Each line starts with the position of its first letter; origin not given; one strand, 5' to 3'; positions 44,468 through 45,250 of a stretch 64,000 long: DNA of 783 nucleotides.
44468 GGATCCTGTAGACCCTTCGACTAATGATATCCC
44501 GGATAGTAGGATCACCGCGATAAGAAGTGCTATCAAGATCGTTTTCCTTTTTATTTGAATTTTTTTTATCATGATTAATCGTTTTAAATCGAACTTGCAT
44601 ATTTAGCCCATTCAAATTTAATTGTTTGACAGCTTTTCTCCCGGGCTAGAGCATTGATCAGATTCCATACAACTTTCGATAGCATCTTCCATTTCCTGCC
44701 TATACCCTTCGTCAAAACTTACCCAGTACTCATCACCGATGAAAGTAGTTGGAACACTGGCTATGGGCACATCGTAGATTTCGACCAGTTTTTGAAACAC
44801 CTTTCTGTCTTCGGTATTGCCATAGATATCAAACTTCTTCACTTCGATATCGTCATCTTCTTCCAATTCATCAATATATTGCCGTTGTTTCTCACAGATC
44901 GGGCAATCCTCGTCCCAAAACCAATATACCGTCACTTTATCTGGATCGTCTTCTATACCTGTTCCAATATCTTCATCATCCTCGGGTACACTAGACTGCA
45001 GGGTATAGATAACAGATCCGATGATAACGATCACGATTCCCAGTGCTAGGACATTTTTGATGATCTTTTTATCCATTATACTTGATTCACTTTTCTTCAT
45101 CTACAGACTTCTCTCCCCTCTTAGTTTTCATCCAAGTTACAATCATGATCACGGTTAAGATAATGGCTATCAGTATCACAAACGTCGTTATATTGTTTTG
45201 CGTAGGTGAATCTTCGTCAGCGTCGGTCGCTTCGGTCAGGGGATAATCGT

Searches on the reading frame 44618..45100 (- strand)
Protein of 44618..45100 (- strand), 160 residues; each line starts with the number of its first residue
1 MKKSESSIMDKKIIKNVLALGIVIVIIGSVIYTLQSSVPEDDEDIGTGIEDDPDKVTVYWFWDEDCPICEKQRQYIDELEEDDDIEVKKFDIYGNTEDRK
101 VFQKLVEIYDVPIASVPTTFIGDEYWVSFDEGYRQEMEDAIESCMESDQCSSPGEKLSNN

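Call 6: search_protein_families(library=pfam, proteins=[window:44618-45100:-], max_evalue=0.1)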
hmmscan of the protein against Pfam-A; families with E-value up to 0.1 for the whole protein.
window:44618-45100:- (160 aa): 7 families
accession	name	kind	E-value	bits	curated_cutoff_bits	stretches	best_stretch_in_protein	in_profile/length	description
PF13098.12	Thioredoxin_2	-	4e-06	27.6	27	1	55-124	6-84/104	Thioredoxin-like domain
PF05768.20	Glrx-like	-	5.6e-05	23.8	26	1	64-103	8-47/77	Glutaredoxin-like domain (DUF836)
PF00462.30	Glutaredoxin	-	8.8e-05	23.1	22.9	1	56-126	1-60/60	Glutaredoxin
PF13728.12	TraF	-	0.00042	20.6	23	1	55-121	130-198/224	F plasmid transfer operon protein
PF08534.16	Redoxin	-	0.053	13.7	26.6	1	53-87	27-63/148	Redoxin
PF19300.4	BPD_transp_1_N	-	0.058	14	23.8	1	11-58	3-50/114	Binding-prot-dependent transport system membrane comp, N-term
PF23928.1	DUF7266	-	0.09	12.9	27.6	0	14-46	10-43/145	Family of unknown function (DUF7266)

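Call 92: search_protein_families(library=ncbifam, proteins=[window:44618-45100:-], max_evalue=0.1)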
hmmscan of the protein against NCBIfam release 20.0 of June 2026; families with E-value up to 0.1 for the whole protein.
window:44618-45100:- (160 aa): 7 families
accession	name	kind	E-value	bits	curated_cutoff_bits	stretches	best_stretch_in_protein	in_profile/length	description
TIGR02196.1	GlrX_YruB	hypoth_equivalog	0.00046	20.6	88.55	1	56-130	2-65/74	glutaredoxin-like protein, YruB-family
NF053656.1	redoxin_TUGYCR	domain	0.0014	18.5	100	1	53-93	26-68/146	TUGYCR motif thioredoxin fold (seleno)protein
TIGR02187.2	PDO_seleno_TRX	equivalog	0.0037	16.7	185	1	50-104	13-66/209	protein disulfide oxidoreductase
TIGR02740.1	TraF-like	hypoth_equivalog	0.0062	15.8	232.25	1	55-104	170-219/276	TraF-like protein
NF008401.0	PRK11200.1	equivalog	0.024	14.8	84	1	61-126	6-69/87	GrxA family glutaredoxin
NF002854.0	PRK03147.1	subfamily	0.046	13.6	170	0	15-48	6-39/176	thiol-disulfide oxidoreductase ResA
TIGR02180.1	GRX_euk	equivalog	0.091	13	87.25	0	62-124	5-68/84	glutaredoxin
